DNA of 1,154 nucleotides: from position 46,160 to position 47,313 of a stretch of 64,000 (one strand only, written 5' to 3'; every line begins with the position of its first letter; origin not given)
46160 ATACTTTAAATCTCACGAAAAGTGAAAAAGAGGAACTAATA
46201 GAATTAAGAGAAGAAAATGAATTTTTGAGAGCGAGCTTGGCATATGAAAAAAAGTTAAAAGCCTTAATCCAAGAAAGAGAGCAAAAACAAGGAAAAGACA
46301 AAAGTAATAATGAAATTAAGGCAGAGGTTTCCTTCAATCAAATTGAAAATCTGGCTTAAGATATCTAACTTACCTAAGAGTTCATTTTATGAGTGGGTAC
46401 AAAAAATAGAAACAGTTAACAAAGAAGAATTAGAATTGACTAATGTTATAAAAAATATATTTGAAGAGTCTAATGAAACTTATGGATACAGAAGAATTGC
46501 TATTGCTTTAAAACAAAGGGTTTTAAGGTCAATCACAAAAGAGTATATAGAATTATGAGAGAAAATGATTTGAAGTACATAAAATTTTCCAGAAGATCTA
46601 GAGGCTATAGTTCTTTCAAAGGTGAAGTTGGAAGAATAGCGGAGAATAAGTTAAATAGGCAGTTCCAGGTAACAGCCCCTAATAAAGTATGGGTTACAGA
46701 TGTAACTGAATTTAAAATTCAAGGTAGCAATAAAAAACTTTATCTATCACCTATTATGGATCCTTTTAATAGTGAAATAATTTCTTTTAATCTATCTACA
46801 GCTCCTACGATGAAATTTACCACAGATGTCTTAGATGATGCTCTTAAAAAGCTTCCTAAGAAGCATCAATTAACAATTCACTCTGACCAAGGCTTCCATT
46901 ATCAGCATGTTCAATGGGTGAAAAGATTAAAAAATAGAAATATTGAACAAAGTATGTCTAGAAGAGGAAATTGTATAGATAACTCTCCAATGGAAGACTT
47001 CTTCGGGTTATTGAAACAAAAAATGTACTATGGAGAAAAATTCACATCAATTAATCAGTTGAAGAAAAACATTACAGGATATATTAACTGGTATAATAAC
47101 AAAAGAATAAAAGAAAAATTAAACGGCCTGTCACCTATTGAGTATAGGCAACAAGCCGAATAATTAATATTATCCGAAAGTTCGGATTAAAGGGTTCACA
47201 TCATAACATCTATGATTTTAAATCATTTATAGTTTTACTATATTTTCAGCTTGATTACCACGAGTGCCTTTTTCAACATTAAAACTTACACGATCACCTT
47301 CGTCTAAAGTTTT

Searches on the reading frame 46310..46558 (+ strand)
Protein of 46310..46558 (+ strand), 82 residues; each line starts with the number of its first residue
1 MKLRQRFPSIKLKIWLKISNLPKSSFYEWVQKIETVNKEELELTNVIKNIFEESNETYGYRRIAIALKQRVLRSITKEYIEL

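Call 43: search_protein_families(library=pfam, proteins=[window:46310-46558:+], max_evalue=1)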
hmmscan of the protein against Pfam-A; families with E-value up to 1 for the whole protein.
window:46310-46558:+ (82 aa): 2 families
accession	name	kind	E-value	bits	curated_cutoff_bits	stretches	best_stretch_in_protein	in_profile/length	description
PF13276.12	HTH_21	-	3.9e-08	33.8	28.1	1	40-70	3-33/60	HTH-like domain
PF10073.14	GapR_DNA-bd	-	0.058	13.4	22.6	1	28-56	7-35/72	GapR-like, DNA-binding domain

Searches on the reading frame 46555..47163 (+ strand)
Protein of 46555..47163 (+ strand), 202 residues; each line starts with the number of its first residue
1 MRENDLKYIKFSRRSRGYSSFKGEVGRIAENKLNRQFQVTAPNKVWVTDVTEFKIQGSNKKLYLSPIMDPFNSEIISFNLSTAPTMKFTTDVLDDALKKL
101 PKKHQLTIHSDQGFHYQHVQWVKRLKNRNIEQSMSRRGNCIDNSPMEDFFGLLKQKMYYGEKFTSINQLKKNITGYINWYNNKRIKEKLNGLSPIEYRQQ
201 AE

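Call 43: search_protein_families(library=pfam, proteins=[window:46555-47163:+], max_evalue=1)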
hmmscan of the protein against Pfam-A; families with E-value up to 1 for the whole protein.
window:46555-47163:+ (202 aa): 4 families
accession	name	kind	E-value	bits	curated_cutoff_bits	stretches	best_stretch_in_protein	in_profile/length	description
PF13333.12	rve_2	-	3.5e-22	78.7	22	1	147-200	1-54/56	Integrase core domain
PF00665.32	rve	-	1e-21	77.5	32.6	1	40-140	2-102/102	Integrase core domain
PF13683.12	rve_3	-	1.8e-11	44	26.5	1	129-194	2-67/67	Integrase core domain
PF13610.12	DDE_Tnp_IS240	-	3.2e-05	24.5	27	1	45-177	3-130/139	DDE domain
